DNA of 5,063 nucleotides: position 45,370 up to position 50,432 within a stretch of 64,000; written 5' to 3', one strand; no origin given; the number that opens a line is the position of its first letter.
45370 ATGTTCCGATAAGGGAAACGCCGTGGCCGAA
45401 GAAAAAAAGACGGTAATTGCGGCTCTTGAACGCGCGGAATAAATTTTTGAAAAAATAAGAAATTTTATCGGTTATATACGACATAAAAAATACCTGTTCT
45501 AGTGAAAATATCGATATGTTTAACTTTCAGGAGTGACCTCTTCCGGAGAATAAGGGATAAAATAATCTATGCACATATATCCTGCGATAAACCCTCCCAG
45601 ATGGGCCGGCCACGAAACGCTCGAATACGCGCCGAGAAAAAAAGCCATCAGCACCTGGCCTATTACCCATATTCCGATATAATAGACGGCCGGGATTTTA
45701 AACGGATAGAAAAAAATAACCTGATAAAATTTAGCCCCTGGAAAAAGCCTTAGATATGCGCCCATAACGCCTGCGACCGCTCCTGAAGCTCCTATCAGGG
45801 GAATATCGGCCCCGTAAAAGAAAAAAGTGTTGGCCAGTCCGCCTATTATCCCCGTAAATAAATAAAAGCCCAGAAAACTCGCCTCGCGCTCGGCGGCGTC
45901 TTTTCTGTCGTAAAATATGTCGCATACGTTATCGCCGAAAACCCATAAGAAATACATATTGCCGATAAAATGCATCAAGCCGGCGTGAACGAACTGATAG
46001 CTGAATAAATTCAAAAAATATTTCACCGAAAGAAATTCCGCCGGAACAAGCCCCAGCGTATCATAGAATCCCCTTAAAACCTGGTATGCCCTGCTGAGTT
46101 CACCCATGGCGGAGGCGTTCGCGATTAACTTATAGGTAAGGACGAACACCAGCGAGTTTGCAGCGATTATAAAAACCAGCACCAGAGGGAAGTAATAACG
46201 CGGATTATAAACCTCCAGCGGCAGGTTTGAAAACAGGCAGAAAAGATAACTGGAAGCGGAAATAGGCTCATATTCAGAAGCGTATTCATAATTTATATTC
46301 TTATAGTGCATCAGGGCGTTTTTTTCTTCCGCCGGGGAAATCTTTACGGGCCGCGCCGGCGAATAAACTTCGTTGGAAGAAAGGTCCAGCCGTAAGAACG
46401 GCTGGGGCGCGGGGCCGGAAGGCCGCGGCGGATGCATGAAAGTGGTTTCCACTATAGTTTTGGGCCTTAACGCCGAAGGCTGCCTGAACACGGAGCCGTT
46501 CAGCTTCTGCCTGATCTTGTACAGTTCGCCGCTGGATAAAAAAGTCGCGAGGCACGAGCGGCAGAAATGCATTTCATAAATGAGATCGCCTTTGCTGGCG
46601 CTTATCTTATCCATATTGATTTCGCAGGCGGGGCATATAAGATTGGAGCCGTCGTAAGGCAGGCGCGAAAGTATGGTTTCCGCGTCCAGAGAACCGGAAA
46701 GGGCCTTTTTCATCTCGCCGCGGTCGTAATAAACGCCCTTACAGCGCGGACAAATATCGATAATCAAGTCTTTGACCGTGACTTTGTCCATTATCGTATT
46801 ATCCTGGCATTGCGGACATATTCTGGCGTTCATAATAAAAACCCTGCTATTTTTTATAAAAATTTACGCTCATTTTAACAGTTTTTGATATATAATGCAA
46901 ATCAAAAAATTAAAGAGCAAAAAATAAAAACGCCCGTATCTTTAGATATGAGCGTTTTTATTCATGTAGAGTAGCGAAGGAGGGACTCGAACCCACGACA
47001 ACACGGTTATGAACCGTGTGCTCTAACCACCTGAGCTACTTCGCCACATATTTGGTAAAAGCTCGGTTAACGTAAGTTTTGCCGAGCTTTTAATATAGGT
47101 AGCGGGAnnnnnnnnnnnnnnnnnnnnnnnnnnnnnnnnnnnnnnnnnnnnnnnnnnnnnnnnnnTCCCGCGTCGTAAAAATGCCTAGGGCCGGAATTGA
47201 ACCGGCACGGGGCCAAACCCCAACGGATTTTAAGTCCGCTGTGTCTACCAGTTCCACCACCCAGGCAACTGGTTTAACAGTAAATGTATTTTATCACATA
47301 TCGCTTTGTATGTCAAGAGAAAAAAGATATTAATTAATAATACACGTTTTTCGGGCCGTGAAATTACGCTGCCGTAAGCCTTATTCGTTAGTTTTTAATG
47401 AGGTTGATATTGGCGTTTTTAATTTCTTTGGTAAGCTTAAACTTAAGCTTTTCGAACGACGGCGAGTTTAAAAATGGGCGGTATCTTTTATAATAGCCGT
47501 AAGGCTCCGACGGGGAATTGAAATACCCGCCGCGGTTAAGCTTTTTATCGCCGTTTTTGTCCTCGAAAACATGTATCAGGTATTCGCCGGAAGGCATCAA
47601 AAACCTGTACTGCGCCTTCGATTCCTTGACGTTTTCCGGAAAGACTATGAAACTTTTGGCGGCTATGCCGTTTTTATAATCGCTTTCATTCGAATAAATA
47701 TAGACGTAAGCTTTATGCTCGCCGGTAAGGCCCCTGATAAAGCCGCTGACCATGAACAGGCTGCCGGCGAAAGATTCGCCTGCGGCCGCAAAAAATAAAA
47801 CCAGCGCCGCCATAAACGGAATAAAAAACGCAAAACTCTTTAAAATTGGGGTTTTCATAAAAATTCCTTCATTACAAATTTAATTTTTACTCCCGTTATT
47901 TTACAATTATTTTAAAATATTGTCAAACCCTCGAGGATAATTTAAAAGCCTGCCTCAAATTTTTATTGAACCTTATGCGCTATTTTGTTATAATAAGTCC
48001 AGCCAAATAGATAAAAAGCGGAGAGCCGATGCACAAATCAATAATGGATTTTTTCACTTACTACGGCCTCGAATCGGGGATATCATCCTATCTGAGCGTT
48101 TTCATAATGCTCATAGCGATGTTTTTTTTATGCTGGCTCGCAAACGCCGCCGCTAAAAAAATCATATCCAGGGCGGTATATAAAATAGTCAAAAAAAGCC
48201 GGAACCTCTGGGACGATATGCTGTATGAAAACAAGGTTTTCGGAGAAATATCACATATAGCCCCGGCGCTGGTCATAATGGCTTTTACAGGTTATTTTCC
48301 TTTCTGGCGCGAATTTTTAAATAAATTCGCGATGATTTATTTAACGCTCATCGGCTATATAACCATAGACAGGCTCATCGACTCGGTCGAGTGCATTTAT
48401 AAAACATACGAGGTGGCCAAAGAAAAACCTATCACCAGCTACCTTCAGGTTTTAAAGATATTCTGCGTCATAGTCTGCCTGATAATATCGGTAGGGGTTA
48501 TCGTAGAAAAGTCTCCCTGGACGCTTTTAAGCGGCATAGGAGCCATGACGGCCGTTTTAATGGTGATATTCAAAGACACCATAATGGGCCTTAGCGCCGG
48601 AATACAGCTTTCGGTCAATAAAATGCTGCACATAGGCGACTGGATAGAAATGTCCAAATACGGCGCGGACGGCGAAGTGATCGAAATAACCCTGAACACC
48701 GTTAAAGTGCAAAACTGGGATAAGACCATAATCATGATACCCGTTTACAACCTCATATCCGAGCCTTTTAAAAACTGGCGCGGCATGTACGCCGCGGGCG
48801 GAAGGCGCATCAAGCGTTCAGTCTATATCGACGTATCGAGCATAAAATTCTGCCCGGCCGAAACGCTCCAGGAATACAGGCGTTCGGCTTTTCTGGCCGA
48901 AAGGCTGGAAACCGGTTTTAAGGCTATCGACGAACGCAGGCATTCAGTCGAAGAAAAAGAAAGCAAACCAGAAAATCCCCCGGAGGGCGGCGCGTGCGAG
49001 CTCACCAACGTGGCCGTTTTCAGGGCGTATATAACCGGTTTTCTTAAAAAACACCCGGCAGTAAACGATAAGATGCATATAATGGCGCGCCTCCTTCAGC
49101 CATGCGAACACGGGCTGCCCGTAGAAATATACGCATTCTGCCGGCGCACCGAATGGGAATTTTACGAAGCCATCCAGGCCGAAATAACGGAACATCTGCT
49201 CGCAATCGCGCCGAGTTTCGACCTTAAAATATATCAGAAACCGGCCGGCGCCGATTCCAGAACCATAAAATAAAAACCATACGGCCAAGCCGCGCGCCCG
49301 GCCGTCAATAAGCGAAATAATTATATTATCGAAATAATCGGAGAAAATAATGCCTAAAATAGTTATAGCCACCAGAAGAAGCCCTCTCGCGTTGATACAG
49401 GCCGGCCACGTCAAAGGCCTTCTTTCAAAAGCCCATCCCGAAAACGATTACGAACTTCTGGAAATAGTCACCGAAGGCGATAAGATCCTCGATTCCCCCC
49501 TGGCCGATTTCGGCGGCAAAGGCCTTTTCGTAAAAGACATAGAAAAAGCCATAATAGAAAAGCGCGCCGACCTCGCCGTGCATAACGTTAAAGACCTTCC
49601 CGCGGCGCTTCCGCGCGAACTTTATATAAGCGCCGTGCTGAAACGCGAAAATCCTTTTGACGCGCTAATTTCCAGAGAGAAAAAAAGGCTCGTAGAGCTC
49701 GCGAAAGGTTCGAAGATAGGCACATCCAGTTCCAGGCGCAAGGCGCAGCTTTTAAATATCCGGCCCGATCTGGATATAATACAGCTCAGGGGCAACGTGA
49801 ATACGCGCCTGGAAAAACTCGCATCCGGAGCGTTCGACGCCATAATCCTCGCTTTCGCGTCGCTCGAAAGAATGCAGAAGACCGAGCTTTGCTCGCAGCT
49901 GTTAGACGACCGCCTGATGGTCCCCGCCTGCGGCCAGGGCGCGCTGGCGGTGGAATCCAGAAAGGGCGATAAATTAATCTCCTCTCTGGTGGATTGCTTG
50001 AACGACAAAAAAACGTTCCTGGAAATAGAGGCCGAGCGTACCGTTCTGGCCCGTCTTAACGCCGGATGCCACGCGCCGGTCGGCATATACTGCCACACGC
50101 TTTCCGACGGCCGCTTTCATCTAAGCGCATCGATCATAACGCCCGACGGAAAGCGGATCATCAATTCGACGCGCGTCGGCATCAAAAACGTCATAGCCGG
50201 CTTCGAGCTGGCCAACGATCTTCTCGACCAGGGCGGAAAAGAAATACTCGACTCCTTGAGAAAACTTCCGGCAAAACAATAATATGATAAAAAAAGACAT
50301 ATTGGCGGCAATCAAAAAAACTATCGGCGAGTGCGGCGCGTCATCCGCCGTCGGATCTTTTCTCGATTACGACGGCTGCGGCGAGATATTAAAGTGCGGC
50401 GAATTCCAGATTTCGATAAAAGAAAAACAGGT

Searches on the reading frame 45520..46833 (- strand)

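Call 20: search_protein_families(library=pfam, proteins=[window:45520-46833:-])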
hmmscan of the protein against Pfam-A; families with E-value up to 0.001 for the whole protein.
window:45520-46833:- (437 aa): 2 families
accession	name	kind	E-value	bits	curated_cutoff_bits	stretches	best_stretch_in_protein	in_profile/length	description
PF01694.28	Rhomboid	-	5.7e-26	91.9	22.6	1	274-422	5-137/143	Rhomboid domain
PF13453.11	Zn_ribbon_TFIIB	-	1.9e-13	50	22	1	5-46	1-40/41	Transcription factor zinc-finger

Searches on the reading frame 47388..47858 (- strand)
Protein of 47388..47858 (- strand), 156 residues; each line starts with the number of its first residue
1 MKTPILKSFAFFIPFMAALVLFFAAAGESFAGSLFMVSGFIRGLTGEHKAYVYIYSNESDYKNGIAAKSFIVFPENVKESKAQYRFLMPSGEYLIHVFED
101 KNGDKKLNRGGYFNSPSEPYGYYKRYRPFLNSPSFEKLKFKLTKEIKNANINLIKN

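Call 20: search_protein_families(library=pfam, proteins=[window:47388-47858:-])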
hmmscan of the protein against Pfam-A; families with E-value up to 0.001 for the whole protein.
window:47388-47858:- (156 aa): 1 family
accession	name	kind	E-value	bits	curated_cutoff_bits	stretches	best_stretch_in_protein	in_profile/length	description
PF09912.14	DUF2141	-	2.2e-12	47.3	24.4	1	50-145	13-107/112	Uncharacterized protein conserved in bacteria (DUF2141)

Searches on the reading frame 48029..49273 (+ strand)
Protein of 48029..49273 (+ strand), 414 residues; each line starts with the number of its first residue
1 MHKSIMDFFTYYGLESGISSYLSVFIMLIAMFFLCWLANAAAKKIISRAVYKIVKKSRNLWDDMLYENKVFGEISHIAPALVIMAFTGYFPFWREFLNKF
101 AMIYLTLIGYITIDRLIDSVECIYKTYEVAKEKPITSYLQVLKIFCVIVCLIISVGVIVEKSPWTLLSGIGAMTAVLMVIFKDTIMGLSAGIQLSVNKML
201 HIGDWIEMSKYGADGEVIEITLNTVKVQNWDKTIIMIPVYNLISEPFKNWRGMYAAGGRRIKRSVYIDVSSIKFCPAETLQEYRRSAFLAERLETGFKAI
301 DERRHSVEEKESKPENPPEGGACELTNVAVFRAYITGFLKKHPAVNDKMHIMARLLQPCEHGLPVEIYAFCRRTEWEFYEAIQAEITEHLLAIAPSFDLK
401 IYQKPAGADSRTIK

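Call 21: search_protein_families(library=pfam, proteins=[window:48029-49273:+])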
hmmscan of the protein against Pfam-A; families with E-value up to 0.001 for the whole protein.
window:48029-49273:+ (414 aa): 1 family
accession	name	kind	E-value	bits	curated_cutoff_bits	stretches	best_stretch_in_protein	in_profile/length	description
PF00924.24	MS_channel_2nd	-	8.5e-16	58.3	20.2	1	183-251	1-67/68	Mechanosensitive ion channel, beta-domain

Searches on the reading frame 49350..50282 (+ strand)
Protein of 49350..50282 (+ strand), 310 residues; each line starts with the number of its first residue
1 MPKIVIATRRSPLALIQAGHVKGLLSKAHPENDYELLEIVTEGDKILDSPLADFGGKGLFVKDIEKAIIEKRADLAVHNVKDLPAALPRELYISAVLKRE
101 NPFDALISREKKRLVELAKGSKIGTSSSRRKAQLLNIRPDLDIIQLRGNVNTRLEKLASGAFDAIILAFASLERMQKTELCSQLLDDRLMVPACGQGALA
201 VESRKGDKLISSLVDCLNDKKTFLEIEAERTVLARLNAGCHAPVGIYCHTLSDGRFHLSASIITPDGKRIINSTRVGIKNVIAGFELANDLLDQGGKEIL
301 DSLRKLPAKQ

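Call 21: search_protein_families(library=pfam, proteins=[window:49350-50282:+])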
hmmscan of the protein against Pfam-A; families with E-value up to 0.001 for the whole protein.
window:49350-50282:+ (310 aa): 2 families
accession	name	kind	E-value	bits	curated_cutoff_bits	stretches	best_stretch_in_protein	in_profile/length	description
PF01379.25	Porphobil_deam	-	4.1e-75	252.3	22.1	1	4-210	1-205/207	Porphobilinogen deaminase, dipyromethane cofactor binding domain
PF03900.20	Porphobil_deamC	-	1.5e-12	48.2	26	1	223-292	1-73/74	Porphobilinogen deaminase, C-terminal domain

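Call 72: search_protein_families(library=ncbifam, proteins=[window:49350-50282:+], max_evalue=1e-20)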
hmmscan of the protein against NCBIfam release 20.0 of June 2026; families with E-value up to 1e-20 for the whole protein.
window:49350-50282:+ (310 aa): 2 families
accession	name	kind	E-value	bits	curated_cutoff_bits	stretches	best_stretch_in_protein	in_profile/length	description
TIGR00212.1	hemC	equivalog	5.9e-99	330.8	164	1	4-294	1-292/293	hydroxymethylbilane synthase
NF002202.0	PRK01066.1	equivalog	4.4e-36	124.3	251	1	4-221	21-233/241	hydroxymethylbilane synthase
